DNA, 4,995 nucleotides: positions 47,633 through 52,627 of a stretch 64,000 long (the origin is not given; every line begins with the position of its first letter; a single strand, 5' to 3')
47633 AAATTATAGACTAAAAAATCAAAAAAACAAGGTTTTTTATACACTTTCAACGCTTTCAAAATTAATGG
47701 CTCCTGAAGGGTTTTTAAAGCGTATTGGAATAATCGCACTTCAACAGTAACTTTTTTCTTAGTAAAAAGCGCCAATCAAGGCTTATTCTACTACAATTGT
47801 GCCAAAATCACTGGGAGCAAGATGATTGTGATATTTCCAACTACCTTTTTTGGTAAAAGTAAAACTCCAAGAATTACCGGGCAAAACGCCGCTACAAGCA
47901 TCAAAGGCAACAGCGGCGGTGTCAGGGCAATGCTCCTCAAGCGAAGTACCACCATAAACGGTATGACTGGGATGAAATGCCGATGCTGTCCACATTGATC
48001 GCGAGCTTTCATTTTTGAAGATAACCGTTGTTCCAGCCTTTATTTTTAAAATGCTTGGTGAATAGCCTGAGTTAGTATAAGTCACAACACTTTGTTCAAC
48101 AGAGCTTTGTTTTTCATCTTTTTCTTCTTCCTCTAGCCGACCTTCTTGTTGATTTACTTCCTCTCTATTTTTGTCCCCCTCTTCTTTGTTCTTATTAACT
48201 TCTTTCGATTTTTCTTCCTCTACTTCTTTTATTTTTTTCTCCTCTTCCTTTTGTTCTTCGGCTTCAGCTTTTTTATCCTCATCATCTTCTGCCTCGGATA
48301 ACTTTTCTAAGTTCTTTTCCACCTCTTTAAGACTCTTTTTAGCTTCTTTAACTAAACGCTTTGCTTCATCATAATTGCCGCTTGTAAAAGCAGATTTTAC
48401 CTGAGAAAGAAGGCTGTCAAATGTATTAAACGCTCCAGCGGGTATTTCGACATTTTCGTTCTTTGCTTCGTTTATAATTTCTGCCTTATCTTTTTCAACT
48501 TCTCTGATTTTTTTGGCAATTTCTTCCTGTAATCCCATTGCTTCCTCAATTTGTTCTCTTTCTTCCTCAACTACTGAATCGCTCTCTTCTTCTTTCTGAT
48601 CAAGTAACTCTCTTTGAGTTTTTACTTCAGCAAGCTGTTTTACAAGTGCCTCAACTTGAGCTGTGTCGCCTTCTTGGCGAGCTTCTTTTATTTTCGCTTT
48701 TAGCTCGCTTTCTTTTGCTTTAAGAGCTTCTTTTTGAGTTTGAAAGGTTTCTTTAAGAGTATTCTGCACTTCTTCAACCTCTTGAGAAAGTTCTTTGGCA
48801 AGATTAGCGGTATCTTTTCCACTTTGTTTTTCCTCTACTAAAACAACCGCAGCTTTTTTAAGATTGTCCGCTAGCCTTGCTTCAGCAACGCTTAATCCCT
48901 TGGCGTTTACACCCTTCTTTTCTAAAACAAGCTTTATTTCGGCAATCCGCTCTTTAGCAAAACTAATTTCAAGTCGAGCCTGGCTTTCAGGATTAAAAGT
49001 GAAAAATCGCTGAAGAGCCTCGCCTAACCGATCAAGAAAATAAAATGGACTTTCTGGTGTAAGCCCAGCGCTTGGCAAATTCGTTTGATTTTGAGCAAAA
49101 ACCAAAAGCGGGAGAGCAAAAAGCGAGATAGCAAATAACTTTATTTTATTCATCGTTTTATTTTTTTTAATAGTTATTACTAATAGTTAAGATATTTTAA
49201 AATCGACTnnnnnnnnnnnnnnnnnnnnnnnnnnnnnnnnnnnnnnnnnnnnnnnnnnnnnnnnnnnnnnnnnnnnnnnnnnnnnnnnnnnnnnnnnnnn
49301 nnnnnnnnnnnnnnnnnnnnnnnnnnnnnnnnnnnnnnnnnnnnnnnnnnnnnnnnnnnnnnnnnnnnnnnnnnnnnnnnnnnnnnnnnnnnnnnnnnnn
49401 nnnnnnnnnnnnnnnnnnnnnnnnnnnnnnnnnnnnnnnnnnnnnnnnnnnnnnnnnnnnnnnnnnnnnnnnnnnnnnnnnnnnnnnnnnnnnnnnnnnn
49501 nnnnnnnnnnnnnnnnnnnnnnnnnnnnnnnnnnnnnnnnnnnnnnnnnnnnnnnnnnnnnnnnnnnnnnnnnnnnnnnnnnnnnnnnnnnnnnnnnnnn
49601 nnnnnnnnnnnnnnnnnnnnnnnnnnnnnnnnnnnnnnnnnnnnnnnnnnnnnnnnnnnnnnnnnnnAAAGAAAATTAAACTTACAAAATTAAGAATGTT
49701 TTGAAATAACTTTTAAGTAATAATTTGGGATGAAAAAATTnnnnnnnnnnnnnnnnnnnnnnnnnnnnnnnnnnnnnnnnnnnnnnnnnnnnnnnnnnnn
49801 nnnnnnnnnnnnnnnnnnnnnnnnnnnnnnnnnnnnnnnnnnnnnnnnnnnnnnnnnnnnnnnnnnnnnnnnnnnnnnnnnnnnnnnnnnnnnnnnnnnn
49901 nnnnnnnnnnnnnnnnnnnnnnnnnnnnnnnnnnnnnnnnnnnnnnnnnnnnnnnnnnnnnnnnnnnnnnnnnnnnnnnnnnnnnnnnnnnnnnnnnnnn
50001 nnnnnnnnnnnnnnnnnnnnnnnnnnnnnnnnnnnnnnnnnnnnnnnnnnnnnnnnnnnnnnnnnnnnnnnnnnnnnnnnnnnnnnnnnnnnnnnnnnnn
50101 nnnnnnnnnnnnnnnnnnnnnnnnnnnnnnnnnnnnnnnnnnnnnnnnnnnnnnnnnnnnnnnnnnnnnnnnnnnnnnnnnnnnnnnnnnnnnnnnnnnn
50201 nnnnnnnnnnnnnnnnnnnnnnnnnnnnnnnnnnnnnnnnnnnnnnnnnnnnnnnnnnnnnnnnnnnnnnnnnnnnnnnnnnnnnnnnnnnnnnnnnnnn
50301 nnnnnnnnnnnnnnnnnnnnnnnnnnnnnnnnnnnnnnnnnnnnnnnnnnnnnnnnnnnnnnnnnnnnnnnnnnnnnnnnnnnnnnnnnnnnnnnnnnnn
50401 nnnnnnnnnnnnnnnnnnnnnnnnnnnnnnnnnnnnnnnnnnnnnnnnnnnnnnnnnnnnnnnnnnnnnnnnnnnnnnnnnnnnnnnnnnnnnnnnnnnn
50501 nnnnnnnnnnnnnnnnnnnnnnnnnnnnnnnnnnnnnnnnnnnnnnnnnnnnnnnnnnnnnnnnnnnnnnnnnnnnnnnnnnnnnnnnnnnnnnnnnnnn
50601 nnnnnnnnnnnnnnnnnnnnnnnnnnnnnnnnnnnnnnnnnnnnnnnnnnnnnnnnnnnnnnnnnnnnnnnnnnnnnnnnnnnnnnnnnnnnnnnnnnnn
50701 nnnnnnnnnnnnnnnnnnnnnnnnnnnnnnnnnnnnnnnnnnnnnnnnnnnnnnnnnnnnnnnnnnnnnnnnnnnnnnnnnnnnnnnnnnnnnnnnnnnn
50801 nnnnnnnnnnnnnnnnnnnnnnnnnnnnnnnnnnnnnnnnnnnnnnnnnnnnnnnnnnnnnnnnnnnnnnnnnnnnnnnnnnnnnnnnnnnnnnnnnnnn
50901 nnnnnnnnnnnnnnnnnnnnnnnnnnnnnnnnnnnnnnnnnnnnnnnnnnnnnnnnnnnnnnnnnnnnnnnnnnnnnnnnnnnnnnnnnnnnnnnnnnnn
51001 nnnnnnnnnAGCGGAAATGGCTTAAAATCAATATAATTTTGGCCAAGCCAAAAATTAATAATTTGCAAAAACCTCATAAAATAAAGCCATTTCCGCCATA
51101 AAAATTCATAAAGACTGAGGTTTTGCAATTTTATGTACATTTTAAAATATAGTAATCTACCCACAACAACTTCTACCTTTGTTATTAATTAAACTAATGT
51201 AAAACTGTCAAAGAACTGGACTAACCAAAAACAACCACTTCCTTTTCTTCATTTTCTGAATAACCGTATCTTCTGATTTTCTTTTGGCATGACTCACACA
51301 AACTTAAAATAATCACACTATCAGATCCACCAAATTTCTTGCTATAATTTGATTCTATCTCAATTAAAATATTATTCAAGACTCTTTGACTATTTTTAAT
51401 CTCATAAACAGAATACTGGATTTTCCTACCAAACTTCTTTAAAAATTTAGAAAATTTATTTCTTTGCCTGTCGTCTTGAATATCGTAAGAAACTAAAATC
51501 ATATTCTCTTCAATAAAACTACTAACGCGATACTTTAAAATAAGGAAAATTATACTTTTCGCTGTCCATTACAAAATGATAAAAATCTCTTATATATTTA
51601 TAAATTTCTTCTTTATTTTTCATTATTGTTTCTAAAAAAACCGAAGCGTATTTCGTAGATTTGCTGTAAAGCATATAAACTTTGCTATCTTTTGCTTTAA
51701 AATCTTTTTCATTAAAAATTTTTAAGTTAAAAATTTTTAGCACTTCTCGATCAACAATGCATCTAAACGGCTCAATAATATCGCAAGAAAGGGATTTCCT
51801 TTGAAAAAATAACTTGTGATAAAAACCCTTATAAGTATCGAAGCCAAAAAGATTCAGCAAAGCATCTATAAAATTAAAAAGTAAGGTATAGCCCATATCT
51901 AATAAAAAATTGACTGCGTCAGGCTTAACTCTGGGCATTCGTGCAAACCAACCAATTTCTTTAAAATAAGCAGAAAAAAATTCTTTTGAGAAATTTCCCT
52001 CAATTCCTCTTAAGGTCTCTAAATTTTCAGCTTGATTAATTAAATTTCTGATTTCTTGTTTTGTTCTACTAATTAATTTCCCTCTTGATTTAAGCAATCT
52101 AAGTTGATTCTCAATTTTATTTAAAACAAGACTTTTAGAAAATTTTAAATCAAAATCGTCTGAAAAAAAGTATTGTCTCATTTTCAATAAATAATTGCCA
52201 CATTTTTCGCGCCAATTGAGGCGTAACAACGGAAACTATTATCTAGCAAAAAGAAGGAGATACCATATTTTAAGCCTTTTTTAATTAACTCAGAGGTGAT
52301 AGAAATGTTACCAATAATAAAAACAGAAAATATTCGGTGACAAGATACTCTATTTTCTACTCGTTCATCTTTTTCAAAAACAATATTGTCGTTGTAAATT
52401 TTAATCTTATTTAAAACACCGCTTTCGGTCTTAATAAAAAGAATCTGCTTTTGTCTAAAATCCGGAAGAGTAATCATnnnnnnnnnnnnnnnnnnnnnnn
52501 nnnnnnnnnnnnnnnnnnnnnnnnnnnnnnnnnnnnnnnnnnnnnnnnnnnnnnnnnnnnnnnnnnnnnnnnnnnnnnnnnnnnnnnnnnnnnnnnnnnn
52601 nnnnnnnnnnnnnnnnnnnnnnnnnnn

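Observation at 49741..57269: Complete type V-A CRISPR-Cas12a (Cpf1) locus: cas12a-cas4-cas1-cas2-leader-array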

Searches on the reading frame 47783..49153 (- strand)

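Call 61: search_protein_families(library=pfam, proteins=[window:47783-49153:-], max_evalue=0.01)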
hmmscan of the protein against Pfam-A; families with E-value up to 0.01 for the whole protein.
window:47783-49153:- (456 aa): 2 families
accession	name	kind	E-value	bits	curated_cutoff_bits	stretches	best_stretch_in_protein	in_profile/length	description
PF18915.5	DUF5667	-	2.6e-12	47.4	27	1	30-123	1-97/99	Domain of unknown function (DUF5667)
PF13473.12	Cupredoxin_1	-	0.0029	18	27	1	348-386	16-56/104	Cupredoxin-like domain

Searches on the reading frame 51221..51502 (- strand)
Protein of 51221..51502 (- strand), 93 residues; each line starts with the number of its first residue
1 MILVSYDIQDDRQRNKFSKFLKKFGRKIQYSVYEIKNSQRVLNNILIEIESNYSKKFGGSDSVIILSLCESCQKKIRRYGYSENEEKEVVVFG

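Call 6: search_protein_families(library=pfam, proteins=[window:51221-51502:-], max_evalue=0.01)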
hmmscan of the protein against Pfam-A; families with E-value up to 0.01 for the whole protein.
window:51221-51502:- (93 aa): 1 family
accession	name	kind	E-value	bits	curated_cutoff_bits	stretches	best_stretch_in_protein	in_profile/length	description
PF09827.14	CRISPR_Cas2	-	6.1e-17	62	23.8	1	1-76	2-74/74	CRISPR associated protein Cas2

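Call 7: search_protein_families(library=ncbifam, proteins=[window:51221-51502:-], max_evalue=0.01)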
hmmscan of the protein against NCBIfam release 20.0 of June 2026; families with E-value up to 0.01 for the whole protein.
window:51221-51502:- (93 aa): 1 family
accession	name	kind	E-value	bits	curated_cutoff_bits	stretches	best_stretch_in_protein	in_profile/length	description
TIGR01573.1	cas2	equivalog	1e-14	54.5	24.5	1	2-92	3-96/96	CRISPR-associated endonuclease Cas2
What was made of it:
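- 51221..51502 (-): cas2, 93 aa, intact. PF09827 matches at 6e-17 and TIGR01573 at 1e-14 (calls 6, 7).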

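Call 69: search_protein_families(library=padloc, proteins=[L001:14251-14790:+, L001:14792-15748:+, window:51221-51502:-], max_evalue=0.00001)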
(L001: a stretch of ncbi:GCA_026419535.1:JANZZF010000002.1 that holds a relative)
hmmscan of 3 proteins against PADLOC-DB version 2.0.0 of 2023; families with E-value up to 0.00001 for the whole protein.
L001:14251-14790:+ (179 aa): 11 families
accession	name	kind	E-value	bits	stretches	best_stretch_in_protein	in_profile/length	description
PDLC00945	Cas4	-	1.6e-61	205.5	1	5-177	1-174/178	"CRISPR-associated protein Cas4, subtype PREFRAN"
PDLC01250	Cas4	-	8.4e-18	63.2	1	5-169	1-161/168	"CAS-I,CAS-II,CAS-III,CAS-IV,CAS-V,CAS-VI; acquisition_associated"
PDLC02034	Cas4d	-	1.6e-14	52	1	3-116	4-118/192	-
PDLC01747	Cas1g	-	9e-14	48.9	1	5-155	1-150/523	-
PDLC01773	Cas4c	-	1.2e-13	49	1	3-154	18-168/229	-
PDLC00943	Cas4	-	1.9e-13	48.8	1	5-169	1-172/180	CRISPR-associated protein Cas4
PDLC01447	Cas4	-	2.3e-13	48.9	1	4-169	4-151/161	"CAS-I,CAS-II,CAS-III,CAS-IV,CAS-V,CAS-VI; acquisition_associated"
PDLC00944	Cas4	-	1.6e-11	42.8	1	6-152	2-149/177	Cas4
PDLC01611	Cas4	-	5.7e-10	37.7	1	7-157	2-133/158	"CAS-I,CAS-II,CAS-III,CAS-IV,CAS-V,CAS-VI; acquisition_associated"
PDLC02035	Cas4d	-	1.4e-09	35.7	1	4-158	5-152/196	-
PDLC02083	Cas4_II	-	6.1e-08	31.3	1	5-165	2-167/186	-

L001:14792-15748:+ (318 aa): 26 families (the best 25 are shown)
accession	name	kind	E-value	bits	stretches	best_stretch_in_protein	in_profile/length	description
PDLC00929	Cas1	-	1.3e-94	314.9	1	6-315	1-316/317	"CRISPR-associated endonuclease Cas1, subtype PREFRAN"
PDLC01608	Cas1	-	2.3e-52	176.2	1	25-277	10-270/276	"CAS-I,CAS-II,CAS-III,CAS-IV,CAS-V,CAS-VI; acquisition_1"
PDLC01248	Cas1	-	9e-49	164.5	1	31-288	18-266/289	"CAS-I,CAS-II,CAS-III,CAS-IV,CAS-V,CAS-VI; acquisition_1"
PDLC00928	Cas1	-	1e-42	144.2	1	29-293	15-298/315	Cas1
PDLC00927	Cas1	-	2.7e-42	143.1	1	25-286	11-290/327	CRISPR-associated endonuclease Cas1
PDLC01743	Cas1c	-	1.2e-41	141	1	11-290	6-295/337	-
PDLC01449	Cas1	-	3e-39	133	1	24-293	11-255/285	"CAS-I,CAS-II,CAS-III,CAS-IV,CAS-V,CAS-VI; acquisition_1"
PDLC01334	Cas1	-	2.8e-38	130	1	13-277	5-286/336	"CAS-I,CAS-II,CAS-III,CAS-IV,CAS-V,CAS-VI; acquisition_1"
PDLC00923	Cas1c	-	1e-37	128.2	1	12-277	5-289/340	"CRISPR-associated endonuclease Cas1, subtype I-C/DVULG"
PDLC01249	Cas1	-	1.4e-36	124.3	1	24-260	8-246/246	"CAS-I,CAS-II,CAS-III,CAS-IV,CAS-V,CAS-VI; acquisition_1"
PDLC02025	Cas1d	-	1.6e-36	124.4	1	11-281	2-270/316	-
PDLC01747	Cas1g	-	1.8e-35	120.6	1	9-269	196-464/523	-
PDLC02063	Cas1_IIIb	-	1.5e-29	101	1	25-264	322-560/617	-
PDLC01740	Cas1_IIIa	-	2.2e-29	101.3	1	23-302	10-299/331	-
PDLC02061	Cas1_II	-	1.5e-26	91.1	1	10-304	32-294/335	-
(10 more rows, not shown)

window:51221-51502:- (93 aa): 18 families
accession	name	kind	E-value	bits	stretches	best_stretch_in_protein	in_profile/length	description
PDLC02027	Cas2d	-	4.3e-20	70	1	2-90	3-88/89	-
PDLC02074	Cas2_IIIb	-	1.7e-17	61.3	1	2-78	3-75/86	-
PDLC01649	Cas2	-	2.8e-17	60.8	1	1-72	2-69/70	"CAS-I,CAS-II,CAS-III,CAS-IV,CAS-V,CAS-VI; acquisition_2"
PDLC01443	Cas2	-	3.7e-17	60.6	1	1-89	2-85/86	"CAS-I,CAS-II,CAS-III,CAS-IV,CAS-V,CAS-VI; acquisition_2"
PDLC01338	Cas2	-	1e-15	56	1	2-81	1-74/76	"CAS-I,CAS-II,CAS-III,CAS-IV,CAS-V,CAS-VI; acquisition_2"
PDLC00935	Cas2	-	2.8e-15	54.5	1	2-92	3-96/96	CRISPR-associated endonuclease Cas2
PDLC01251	Cas2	-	2.9e-15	54.3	1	2-84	3-81/84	"CAS-I,CAS-II,CAS-III,CAS-IV,CAS-V,CAS-VI; acquisition_2"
PDLC01748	Cas2_IIIa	-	5.9e-15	53.6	1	1-92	2-87/88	-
PDLC01756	Cas2g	-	1.6e-14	51.7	1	2-85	6-88/96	-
PDLC02078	Cas2b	-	1.9e-14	51.4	1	2-83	5-82/94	-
PDLC00936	Cas2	-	2e-12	45.4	1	2-80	1-80/83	Cas2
PDLC01525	Cas2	-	1.2e-10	39.9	1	1-75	2-73/90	"CAS-I,CAS-II,CAS-III,CAS-IV,CAS-V,CAS-VI; acquisition_2"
PDLC02075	Cas2a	-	5.1e-10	37.6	1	2-68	3-67/85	-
PDLC01751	Cas2c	-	9.5e-09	33.7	1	1-86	2-88/95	-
PDLC02077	Cas2b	-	9.3e-08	30.4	1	2-76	3-75/96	-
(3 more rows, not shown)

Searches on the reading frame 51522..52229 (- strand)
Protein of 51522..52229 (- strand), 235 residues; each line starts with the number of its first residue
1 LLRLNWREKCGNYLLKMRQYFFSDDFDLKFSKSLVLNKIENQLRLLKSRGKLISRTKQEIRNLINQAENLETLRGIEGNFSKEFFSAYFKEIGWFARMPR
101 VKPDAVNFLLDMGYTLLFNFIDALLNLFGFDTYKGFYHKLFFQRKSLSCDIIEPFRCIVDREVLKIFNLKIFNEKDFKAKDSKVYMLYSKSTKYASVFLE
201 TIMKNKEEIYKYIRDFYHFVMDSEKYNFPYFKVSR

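Call 6: search_protein_families(library=pfam, proteins=[window:51522-52229:-], max_evalue=0.01)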
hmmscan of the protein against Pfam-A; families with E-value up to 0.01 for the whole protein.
window:51522-52229:- (235 aa): 1 family
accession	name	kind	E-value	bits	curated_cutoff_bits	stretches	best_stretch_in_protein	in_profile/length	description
PF01867.21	Cas_Cas1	-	7.8e-39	134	22.3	1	8-195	76-278/283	CRISPR associated protein Cas1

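Call 7: search_protein_families(library=ncbifam, proteins=[window:51522-52229:-], max_evalue=0.01)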
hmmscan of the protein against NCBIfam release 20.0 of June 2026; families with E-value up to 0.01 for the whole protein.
window:51522-52229:- (235 aa): 8 families
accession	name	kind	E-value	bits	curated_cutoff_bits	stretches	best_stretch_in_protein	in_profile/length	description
TIGR04329.1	cas1_PREFRAN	exception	7.5e-72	242.1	300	1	10-232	88-316/317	type V CRISPR-associated endonuclease Cas1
TIGR00287.1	cas1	equivalog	9.2e-33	113.7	71.7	1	16-203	86-290/327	CRISPR-associated endonuclease Cas1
NF049935.1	cas4g_cas1g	exception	1e-27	96.8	560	1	12-191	296-492/546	CRISPR-associated endonuclease Cas4g/Cas1g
TIGR03640.1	cas1_DVULG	exception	4.9e-25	88.4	385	1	9-194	82-289/340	type I-C CRISPR-associated endonuclease Cas1c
TIGR04093.1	cas1_CYANO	exception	9.7e-25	87.2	385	1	12-203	86-291/334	type I-D CRISPR-associated endonuclease Cas1d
TIGR03639.1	cas1_NMENI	exception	8e-18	64.7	120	1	18-191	90-257/278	type II CRISPR-associated endonuclease Cas1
TIGR03983.1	cas1_MYXAN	equivalog_domain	3.3e-16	59.2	358.05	1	17-211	97-309/347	type I-MYXAN CRISPR-associated endonuclease Cas1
TIGR03641.1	cas1_HMARI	exception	4.8e-14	52.4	304.1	1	14-203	85-281/324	type I-B CRISPR-associated endonuclease Cas1b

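Call 69: search_protein_families(library=padloc, proteins=[L001:14251-14790:+, L001:14792-15748:+], max_evalue=0.00001)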
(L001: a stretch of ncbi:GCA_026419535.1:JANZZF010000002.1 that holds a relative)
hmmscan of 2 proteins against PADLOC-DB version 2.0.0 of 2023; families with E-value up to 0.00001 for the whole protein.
L001:14251-14790:+ (179 aa): 11 families
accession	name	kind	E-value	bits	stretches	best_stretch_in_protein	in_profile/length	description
PDLC00945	Cas4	-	1.6e-61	205.5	1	5-177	1-174/178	"CRISPR-associated protein Cas4, subtype PREFRAN"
PDLC01250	Cas4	-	8.4e-18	63.2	1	5-169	1-161/168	"CAS-I,CAS-II,CAS-III,CAS-IV,CAS-V,CAS-VI; acquisition_associated"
PDLC02034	Cas4d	-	1.6e-14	52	1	3-116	4-118/192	-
PDLC01747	Cas1g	-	9e-14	48.9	1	5-155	1-150/523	-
PDLC01773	Cas4c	-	1.2e-13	49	1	3-154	18-168/229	-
PDLC00943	Cas4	-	1.9e-13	48.8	1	5-169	1-172/180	CRISPR-associated protein Cas4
PDLC01447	Cas4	-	2.3e-13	48.9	1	4-169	4-151/161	"CAS-I,CAS-II,CAS-III,CAS-IV,CAS-V,CAS-VI; acquisition_associated"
PDLC00944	Cas4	-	1.6e-11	42.8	1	6-152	2-149/177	Cas4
PDLC01611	Cas4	-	5.7e-10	37.7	1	7-157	2-133/158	"CAS-I,CAS-II,CAS-III,CAS-IV,CAS-V,CAS-VI; acquisition_associated"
PDLC02035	Cas4d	-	1.4e-09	35.7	1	4-158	5-152/196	-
PDLC02083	Cas4_II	-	6.1e-08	31.3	1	5-165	2-167/186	-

L001:14792-15748:+ (318 aa): 26 families (the best 25 are shown)
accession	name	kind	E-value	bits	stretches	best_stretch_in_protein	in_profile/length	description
PDLC00929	Cas1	-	1.3e-94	314.9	1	6-315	1-316/317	"CRISPR-associated endonuclease Cas1, subtype PREFRAN"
PDLC01608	Cas1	-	2.3e-52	176.2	1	25-277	10-270/276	"CAS-I,CAS-II,CAS-III,CAS-IV,CAS-V,CAS-VI; acquisition_1"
PDLC01248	Cas1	-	9e-49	164.5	1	31-288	18-266/289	"CAS-I,CAS-II,CAS-III,CAS-IV,CAS-V,CAS-VI; acquisition_1"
PDLC00928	Cas1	-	1e-42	144.2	1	29-293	15-298/315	Cas1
PDLC00927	Cas1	-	2.7e-42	143.1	1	25-286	11-290/327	CRISPR-associated endonuclease Cas1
PDLC01743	Cas1c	-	1.2e-41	141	1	11-290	6-295/337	-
PDLC01449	Cas1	-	3e-39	133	1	24-293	11-255/285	"CAS-I,CAS-II,CAS-III,CAS-IV,CAS-V,CAS-VI; acquisition_1"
PDLC01334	Cas1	-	2.8e-38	130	1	13-277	5-286/336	"CAS-I,CAS-II,CAS-III,CAS-IV,CAS-V,CAS-VI; acquisition_1"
PDLC00923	Cas1c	-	1e-37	128.2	1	12-277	5-289/340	"CRISPR-associated endonuclease Cas1, subtype I-C/DVULG"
PDLC01249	Cas1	-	1.4e-36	124.3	1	24-260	8-246/246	"CAS-I,CAS-II,CAS-III,CAS-IV,CAS-V,CAS-VI; acquisition_1"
PDLC02025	Cas1d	-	1.6e-36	124.4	1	11-281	2-270/316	-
PDLC01747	Cas1g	-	1.8e-35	120.6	1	9-269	196-464/523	-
PDLC02063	Cas1_IIIb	-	1.5e-29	101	1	25-264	322-560/617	-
PDLC01740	Cas1_IIIa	-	2.2e-29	101.3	1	23-302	10-299/331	-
PDLC02061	Cas1_II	-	1.5e-26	91.1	1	10-304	32-294/335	-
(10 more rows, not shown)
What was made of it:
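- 51522..52477 (-): cas1 of the type V subtype, interrupted by a 1-nt deletion at 52202. It reads as 97 aa (52184-52477) plus 235 aa (51522-52229). The intact form is 318 aa. The intact form scores 314.9 bits on the PREFRAN Cas1 model (call 69).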

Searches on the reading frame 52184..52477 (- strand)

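Call 6: search_protein_families(library=pfam, proteins=[window:52184-52477:-], max_evalue=0.01)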
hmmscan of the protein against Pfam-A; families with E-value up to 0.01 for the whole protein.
window:52184-52477:- (97 aa): 1 family
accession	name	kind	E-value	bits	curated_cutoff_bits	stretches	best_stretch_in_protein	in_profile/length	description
PF01867.21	Cas_Cas1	-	4.5e-08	33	22.3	1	24-90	9-75/283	CRISPR associated protein Cas1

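Call 7: search_protein_families(library=ncbifam, proteins=[window:52184-52477:-], max_evalue=0.01)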
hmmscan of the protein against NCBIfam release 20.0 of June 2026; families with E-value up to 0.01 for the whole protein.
window:52184-52477:- (97 aa): 4 families
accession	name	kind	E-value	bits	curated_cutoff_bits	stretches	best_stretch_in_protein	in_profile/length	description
TIGR04329.1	cas1_PREFRAN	exception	8.5e-18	64.5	300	1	6-91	1-86/317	type V CRISPR-associated endonuclease Cas1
TIGR03640.1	cas1_DVULG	exception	9.6e-06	25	385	1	12-88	5-78/340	type I-C CRISPR-associated endonuclease Cas1c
TIGR00287.1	cas1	equivalog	8.7e-05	21.8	71.7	1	24-83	10-69/327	CRISPR-associated endonuclease Cas1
NF049935.1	cas4g_cas1g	exception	0.0038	15.7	560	1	6-83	210-284/546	CRISPR-associated endonuclease Cas4g/Cas1g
